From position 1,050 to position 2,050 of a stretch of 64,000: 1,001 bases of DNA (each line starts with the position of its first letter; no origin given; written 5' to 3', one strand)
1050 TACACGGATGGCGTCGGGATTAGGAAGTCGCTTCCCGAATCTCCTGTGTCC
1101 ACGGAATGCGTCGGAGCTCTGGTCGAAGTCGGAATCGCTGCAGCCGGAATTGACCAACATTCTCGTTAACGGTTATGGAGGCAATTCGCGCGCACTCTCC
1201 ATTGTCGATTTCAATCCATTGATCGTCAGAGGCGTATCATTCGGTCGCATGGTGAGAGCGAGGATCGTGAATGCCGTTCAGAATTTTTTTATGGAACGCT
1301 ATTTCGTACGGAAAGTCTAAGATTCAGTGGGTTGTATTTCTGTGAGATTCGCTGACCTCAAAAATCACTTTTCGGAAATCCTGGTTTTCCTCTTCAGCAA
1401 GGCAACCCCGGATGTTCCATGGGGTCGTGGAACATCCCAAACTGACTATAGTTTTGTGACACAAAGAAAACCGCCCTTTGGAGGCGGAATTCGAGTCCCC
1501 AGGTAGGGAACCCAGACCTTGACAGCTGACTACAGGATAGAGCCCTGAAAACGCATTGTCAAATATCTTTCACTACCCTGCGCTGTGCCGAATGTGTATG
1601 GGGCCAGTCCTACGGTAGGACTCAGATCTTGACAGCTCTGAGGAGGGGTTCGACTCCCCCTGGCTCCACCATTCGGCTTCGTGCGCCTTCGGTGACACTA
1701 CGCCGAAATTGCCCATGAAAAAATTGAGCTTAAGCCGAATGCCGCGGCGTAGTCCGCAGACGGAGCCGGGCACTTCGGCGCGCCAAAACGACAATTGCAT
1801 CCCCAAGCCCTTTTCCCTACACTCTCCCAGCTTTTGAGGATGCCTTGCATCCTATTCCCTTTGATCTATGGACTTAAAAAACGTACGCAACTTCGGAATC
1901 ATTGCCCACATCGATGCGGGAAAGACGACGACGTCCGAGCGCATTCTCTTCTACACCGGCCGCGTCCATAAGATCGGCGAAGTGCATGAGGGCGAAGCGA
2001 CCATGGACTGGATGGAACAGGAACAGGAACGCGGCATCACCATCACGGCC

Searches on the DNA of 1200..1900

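Call 47: search_rna_families(source=window, start=1200, end=1900, threshold=evalue, max_evalue=5, show_alignments=2)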
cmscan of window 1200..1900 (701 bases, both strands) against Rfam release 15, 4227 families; matches with E-value up to 5: 7.
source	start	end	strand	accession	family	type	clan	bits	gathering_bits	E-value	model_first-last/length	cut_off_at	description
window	1600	1671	+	RF00023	tmRNA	Gene;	CL00001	29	47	8.2e-10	1-374/374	no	transfer-messenger RNA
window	1600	1667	+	RF01684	mascRNA-menRNA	Gene;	-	20.5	42.5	0.17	1-56/56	no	MALAT1-associated small cytoplasmic RNA/MEN beta RNA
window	1456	1522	-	RF00519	suhB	Gene; sRNA;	CL00108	16.9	41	0.81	1-77/77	no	Makes More Granules Regulator RNA (mmgR)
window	1600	1669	-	RF04354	Plastid-ycf2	Cis-reg;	-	16.9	65.7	1.5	1-75/75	no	Plastid-ycf2 5UTR RNA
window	1604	1671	+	RF00233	Tymo_tRNA-like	Cis-reg;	-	16.5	40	0.7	1-84/84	no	Tymovirus/Pomovirus/Furovirus tRNA-like 3' UTR element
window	1377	1478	+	RF02958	drum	Gene; sRNA;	-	14.9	43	4.3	1-112/112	no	drum RNA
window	1644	1768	+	RF04321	tmRNA_permuted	Gene;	-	13.5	47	1.9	36-93/213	no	permuted transfer-messenger RNA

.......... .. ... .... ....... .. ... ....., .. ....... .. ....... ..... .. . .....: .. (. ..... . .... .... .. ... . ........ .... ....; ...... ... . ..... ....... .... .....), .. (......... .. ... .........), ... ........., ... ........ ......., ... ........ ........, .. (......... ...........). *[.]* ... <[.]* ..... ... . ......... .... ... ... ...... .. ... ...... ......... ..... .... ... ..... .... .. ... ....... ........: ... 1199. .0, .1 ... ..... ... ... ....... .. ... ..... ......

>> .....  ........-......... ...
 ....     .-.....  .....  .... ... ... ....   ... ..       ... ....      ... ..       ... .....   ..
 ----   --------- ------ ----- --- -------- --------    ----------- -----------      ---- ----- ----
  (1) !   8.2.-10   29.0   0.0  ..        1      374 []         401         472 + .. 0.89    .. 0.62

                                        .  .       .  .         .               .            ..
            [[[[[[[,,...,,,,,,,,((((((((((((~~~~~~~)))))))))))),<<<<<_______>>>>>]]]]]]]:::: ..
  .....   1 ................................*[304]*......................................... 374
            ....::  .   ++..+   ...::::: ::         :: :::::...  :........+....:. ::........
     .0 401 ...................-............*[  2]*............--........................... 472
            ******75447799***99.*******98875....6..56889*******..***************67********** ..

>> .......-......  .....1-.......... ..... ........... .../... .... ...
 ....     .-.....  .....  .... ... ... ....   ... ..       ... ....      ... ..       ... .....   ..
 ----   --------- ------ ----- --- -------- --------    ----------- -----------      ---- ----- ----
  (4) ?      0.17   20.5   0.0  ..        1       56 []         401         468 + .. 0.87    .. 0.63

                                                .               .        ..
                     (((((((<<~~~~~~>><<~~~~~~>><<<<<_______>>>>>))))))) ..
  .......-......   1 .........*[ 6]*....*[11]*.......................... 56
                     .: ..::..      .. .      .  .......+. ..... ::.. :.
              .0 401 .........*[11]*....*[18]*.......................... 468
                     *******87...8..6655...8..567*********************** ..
